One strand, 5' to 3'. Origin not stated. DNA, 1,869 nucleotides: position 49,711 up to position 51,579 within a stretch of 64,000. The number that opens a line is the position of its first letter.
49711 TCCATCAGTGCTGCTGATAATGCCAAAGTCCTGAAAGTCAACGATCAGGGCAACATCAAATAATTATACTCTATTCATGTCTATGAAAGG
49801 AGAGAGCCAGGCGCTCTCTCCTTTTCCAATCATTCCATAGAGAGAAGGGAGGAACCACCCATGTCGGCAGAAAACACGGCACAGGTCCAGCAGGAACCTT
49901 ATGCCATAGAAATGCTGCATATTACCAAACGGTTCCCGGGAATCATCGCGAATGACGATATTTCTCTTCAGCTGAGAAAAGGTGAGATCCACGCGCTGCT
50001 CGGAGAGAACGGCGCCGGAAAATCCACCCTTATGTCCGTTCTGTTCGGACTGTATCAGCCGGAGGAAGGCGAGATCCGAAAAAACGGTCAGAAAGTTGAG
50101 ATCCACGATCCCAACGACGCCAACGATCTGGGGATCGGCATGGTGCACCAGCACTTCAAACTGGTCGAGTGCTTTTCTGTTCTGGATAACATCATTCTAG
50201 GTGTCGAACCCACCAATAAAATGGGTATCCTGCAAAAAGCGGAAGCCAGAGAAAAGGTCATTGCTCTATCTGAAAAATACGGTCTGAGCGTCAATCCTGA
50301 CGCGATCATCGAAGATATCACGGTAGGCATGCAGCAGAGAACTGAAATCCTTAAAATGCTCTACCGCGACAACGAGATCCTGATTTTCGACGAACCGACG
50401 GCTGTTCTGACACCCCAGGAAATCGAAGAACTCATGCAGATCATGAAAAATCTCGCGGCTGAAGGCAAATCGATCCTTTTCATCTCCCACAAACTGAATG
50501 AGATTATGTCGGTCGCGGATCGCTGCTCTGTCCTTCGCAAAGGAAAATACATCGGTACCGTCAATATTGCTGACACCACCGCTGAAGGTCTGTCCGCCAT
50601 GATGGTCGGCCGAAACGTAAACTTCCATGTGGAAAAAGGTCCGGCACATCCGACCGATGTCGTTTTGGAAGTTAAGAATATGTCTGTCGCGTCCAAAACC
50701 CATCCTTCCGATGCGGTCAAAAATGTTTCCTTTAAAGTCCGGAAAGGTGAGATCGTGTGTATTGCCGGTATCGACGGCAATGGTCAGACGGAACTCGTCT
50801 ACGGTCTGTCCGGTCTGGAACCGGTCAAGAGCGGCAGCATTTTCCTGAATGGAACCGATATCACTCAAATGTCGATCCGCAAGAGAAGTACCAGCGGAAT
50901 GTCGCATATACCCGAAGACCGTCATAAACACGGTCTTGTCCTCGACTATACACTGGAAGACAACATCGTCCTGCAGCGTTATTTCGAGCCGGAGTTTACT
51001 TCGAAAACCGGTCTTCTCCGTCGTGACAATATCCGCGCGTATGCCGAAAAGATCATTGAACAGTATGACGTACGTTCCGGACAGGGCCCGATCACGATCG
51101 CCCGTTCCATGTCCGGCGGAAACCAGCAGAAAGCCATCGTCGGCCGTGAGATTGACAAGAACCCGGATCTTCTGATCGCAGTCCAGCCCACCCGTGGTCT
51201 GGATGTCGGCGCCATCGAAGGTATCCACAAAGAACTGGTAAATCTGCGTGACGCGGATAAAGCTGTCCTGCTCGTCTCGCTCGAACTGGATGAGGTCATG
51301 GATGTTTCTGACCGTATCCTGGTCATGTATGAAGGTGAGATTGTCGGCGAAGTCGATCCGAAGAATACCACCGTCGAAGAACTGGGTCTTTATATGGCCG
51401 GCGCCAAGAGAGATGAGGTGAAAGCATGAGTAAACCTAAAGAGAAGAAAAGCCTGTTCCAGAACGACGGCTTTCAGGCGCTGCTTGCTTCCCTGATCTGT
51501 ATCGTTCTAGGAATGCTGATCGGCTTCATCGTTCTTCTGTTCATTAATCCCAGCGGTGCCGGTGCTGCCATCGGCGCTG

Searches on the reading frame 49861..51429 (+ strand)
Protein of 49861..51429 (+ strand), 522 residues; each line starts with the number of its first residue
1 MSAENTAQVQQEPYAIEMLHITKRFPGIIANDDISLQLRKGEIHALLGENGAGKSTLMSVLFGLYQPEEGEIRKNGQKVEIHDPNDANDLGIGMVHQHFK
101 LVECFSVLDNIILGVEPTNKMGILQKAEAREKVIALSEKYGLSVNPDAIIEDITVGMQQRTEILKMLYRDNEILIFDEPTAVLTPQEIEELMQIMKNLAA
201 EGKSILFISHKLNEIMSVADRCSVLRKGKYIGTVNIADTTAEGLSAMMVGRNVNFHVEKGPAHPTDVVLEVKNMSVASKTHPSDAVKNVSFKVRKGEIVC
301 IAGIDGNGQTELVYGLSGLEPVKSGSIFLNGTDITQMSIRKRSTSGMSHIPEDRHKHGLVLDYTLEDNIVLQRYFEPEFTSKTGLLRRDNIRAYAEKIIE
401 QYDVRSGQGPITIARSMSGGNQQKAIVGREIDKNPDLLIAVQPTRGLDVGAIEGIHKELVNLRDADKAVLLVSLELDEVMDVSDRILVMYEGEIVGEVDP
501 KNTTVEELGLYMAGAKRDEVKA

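Call 15: search_protein_families(library=pfam, proteins=[window:49861-51429:+], max_evalue=0.01)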
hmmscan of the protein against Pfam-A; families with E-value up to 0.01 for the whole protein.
window:49861-51429:+ (522 aa): 7 families
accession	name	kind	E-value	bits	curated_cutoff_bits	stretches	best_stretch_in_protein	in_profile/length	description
PF00005.33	ABC_tran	-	1.4e-45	155.7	25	2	32-181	2-137/137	ABC transporter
PF13304.12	AAA_21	-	3.3e-08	34.4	27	1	162-212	247-300/304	AAA domain, putative AbiEii toxin, Type IV TA system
PF13175.12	AAA_15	-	0.00017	21.8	32.1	0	33-126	16-92/374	AAA ATPase domain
PF02463.25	SMC_N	-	0.00031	20.7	40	0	41-100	24-84/220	RecF/RecN/SMC N terminal domain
PF03193.22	RsgA_GTPase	-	0.0017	18.7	30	1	34-75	100-140/174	RsgA GTPase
PF13555.12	AAA_29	-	0.002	18.2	27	1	38-59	19-40/61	P-loop containing region of AAA domain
PF13476.12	AAA_23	-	0.0024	19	27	1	42-102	20-78/201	AAA domain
